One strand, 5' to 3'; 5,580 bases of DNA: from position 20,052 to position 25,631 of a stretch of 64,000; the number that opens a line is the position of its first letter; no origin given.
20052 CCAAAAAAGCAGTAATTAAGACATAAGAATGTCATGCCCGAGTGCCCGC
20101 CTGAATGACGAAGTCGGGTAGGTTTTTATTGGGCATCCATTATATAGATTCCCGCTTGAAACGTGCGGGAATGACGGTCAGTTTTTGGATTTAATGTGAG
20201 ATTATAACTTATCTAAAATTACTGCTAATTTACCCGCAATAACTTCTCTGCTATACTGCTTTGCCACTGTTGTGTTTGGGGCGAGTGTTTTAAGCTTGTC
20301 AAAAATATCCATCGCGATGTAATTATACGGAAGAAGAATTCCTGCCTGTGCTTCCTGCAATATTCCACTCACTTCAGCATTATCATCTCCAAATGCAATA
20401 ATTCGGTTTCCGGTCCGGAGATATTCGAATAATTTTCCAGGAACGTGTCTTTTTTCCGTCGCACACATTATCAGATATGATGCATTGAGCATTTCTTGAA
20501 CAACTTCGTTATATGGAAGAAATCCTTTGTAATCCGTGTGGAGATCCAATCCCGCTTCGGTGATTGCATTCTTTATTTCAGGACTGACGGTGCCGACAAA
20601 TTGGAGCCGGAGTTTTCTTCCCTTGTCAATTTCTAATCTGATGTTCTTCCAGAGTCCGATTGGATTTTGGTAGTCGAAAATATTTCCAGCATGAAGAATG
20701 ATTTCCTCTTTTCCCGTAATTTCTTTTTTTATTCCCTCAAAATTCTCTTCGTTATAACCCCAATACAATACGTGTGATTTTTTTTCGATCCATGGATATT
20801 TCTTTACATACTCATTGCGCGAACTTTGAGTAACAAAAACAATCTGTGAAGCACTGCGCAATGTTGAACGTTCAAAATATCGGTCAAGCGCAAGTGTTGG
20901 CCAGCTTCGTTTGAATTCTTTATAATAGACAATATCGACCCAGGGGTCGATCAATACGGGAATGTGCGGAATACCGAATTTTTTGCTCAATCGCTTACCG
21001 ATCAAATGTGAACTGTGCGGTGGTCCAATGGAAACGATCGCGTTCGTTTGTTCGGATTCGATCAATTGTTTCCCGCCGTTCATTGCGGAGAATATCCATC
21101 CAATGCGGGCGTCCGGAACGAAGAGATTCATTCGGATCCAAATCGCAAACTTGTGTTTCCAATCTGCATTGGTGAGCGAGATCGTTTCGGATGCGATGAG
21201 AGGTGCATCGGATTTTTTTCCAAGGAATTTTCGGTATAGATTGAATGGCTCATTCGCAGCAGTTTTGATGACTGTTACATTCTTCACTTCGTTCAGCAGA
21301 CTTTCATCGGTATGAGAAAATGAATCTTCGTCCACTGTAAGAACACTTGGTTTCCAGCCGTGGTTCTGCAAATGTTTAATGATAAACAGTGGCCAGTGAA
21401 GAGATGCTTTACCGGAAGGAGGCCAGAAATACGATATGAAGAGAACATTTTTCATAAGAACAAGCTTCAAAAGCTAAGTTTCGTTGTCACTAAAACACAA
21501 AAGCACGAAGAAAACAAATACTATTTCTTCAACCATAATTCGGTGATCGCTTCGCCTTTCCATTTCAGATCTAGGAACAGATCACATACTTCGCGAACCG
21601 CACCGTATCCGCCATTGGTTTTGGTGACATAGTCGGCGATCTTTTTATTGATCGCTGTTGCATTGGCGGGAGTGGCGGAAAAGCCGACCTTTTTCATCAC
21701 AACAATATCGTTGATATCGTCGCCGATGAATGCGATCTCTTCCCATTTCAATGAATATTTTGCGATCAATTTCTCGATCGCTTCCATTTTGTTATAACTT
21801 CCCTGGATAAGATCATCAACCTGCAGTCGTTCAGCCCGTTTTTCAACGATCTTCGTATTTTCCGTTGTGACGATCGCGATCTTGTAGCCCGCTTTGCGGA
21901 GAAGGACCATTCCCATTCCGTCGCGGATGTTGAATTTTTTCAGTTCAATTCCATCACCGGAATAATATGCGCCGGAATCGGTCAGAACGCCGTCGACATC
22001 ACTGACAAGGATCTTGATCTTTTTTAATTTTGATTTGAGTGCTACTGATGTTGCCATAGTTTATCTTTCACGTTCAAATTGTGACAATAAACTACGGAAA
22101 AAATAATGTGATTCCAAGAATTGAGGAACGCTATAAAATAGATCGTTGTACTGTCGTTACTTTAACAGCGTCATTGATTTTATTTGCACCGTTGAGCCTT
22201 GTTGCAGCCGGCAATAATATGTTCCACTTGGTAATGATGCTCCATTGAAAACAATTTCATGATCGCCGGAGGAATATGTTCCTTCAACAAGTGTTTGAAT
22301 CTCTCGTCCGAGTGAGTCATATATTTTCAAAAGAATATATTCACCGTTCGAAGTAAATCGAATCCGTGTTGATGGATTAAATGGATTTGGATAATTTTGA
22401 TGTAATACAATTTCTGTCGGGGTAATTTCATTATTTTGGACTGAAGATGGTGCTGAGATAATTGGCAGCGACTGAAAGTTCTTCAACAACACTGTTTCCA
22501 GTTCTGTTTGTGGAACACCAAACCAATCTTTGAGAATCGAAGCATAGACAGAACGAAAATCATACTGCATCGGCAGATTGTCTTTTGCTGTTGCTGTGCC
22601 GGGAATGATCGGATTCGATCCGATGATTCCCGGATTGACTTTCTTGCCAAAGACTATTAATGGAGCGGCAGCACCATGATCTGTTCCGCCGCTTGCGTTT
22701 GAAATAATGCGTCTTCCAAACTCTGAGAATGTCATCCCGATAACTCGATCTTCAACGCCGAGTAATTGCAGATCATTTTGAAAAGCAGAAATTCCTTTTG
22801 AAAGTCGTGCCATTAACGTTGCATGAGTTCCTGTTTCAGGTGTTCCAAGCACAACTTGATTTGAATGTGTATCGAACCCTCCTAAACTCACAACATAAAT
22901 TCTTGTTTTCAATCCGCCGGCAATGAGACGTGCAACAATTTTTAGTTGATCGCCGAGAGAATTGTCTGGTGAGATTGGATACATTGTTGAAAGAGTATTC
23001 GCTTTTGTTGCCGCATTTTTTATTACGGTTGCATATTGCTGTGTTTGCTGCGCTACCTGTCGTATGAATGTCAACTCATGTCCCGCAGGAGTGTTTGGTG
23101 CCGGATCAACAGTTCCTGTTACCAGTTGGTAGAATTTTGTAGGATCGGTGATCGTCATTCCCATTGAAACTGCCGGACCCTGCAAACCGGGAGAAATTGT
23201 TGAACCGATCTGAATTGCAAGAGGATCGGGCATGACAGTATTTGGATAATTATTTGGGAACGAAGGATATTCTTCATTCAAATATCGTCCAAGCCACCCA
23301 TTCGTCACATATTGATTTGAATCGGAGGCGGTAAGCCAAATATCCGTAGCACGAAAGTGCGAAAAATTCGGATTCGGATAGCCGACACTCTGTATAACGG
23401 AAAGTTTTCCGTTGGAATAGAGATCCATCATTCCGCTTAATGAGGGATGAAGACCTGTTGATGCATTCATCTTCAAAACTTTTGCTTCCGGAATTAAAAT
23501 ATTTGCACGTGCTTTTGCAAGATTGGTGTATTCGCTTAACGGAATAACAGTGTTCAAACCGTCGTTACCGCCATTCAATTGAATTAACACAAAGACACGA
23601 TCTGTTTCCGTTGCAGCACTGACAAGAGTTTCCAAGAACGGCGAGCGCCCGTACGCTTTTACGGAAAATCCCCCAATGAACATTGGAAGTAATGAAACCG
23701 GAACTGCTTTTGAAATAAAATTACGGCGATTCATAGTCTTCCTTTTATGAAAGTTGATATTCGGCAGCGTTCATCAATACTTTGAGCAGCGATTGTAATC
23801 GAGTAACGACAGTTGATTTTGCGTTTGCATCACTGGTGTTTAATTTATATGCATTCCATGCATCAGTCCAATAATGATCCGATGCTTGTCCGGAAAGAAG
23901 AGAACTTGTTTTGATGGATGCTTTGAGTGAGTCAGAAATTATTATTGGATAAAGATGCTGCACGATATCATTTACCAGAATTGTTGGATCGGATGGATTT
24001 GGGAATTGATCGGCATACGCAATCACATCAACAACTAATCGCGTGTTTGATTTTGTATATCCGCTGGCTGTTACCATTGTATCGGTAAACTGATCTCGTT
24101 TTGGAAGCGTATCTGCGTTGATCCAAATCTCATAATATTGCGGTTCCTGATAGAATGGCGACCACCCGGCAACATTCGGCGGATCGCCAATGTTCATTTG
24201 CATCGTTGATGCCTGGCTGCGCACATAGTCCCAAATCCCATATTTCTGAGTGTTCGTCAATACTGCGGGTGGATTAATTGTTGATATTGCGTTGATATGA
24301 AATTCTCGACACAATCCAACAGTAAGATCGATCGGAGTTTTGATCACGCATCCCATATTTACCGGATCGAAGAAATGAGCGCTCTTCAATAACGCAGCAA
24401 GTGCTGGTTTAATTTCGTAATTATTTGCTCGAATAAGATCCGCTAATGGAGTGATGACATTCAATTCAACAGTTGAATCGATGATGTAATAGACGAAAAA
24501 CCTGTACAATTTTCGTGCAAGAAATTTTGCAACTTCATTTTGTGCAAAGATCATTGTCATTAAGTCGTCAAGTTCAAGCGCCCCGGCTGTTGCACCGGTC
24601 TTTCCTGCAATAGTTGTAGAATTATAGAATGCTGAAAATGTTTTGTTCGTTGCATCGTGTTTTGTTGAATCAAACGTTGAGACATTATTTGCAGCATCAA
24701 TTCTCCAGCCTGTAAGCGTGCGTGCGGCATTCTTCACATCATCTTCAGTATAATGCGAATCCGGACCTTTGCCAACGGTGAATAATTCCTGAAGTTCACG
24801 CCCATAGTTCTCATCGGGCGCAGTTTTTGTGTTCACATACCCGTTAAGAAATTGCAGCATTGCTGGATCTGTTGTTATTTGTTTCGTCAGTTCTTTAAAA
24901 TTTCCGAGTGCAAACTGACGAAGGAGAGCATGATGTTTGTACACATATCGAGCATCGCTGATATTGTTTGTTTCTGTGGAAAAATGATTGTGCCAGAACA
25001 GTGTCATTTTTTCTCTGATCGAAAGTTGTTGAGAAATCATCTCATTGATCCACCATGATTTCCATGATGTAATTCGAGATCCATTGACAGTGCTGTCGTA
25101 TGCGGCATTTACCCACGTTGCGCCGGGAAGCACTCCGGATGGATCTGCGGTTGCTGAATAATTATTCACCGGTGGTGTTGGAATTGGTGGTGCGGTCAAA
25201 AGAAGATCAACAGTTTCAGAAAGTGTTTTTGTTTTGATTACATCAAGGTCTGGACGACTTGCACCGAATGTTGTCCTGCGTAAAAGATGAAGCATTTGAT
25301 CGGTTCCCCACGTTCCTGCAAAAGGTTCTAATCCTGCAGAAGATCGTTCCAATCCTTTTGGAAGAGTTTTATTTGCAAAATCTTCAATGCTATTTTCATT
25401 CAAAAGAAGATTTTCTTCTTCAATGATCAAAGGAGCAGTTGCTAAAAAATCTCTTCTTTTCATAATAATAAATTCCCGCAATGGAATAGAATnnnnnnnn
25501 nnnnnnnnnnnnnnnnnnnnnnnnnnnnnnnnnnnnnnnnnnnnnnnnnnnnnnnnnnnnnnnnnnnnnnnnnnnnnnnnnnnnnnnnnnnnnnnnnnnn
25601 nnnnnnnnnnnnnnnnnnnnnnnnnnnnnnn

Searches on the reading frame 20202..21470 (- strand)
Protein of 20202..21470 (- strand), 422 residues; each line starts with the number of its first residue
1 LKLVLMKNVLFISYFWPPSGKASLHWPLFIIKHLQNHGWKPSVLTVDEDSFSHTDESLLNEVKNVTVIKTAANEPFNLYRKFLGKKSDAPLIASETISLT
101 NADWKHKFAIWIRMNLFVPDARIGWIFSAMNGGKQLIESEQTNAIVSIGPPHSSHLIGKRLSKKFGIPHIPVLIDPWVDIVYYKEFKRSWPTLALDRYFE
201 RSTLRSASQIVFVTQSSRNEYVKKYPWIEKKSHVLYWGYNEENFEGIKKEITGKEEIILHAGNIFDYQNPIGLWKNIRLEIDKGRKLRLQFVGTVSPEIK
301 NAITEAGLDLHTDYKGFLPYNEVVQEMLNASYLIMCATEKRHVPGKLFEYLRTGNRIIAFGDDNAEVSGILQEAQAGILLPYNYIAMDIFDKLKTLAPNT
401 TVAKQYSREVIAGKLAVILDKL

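Call 65: search_protein_families(library=pfam, proteins=[window:20202-21470:-], max_evalue=0.00001)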
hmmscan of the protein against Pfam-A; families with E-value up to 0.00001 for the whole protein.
window:20202-21470:- (422 aa): 2 families
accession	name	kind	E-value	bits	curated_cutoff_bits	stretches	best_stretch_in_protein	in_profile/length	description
PF00534.26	Glycos_transf_1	-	2.3e-06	27.7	26.4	1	248-395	8-154/172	Glycosyl transferases group 1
PF13439.12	Glyco_transf_4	-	4.2e-06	27.3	28.5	0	115-242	46-169/170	Glycosyltransferase Family 4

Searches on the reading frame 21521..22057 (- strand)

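Call 65: search_protein_families(library=pfam, proteins=[window:21521-22057:-], max_evalue=0.00001)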
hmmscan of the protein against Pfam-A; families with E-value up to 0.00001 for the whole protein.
window:21521-22057:- (178 aa): 3 families
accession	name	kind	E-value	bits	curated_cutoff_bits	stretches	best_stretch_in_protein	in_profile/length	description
PF08282.18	Hydrolase_3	-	1.1e-11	45.4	20.9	1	82-150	180-248/255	haloacid dehalogenase-like hydrolase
PF00702.32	Hydrolase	-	7.1e-10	40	26.4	1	53-125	110-191/191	haloacid dehalogenase-like hydrolase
PF13419.12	HAD_2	-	2.9e-07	31.2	23.8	1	44-126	80-173/178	Haloacid dehalogenase-like hydrolase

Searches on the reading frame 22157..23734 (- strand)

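Call 65: search_protein_families(library=pfam, proteins=[window:22157-23734:-], max_evalue=0.00001)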
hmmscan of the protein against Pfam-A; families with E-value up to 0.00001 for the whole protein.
window:22157-23734:- (525 aa): 2 families
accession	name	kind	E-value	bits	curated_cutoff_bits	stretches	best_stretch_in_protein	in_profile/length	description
PF07394.17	DUF1501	-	1e-16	61.6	27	1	49-380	5-342/390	Protein of unknown function (DUF1501)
PF18962.6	Por_Secre_tail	-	2.5e-07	31.3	27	1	448-519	2-71/75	Secretion system C-terminal sorting domain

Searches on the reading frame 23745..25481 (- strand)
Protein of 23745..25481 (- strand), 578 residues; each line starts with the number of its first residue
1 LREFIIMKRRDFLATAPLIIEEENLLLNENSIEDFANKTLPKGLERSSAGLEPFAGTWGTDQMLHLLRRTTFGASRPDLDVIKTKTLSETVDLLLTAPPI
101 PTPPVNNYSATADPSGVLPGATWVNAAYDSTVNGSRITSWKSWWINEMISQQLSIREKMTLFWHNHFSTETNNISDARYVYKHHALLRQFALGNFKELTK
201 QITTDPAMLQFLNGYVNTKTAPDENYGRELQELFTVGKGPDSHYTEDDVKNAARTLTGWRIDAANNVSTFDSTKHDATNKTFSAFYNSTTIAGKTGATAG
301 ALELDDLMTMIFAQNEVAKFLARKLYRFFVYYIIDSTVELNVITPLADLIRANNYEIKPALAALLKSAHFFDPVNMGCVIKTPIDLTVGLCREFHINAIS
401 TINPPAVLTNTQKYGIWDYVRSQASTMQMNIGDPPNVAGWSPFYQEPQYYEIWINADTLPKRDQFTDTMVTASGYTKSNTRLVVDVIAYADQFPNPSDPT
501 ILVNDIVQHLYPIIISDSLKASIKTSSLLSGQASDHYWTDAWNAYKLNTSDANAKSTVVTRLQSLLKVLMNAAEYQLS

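Call 66: search_protein_families(library=pfam, proteins=[window:23745-25481:-], max_evalue=0.00001)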
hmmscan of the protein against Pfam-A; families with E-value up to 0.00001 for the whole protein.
window:23745-25481:- (578 aa): 1 family
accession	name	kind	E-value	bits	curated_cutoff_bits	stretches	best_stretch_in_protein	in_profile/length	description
PF08811.16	DUF1800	-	6e-90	302.8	26.1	1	65-577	1-419/419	Protein of unknown function (DUF1800)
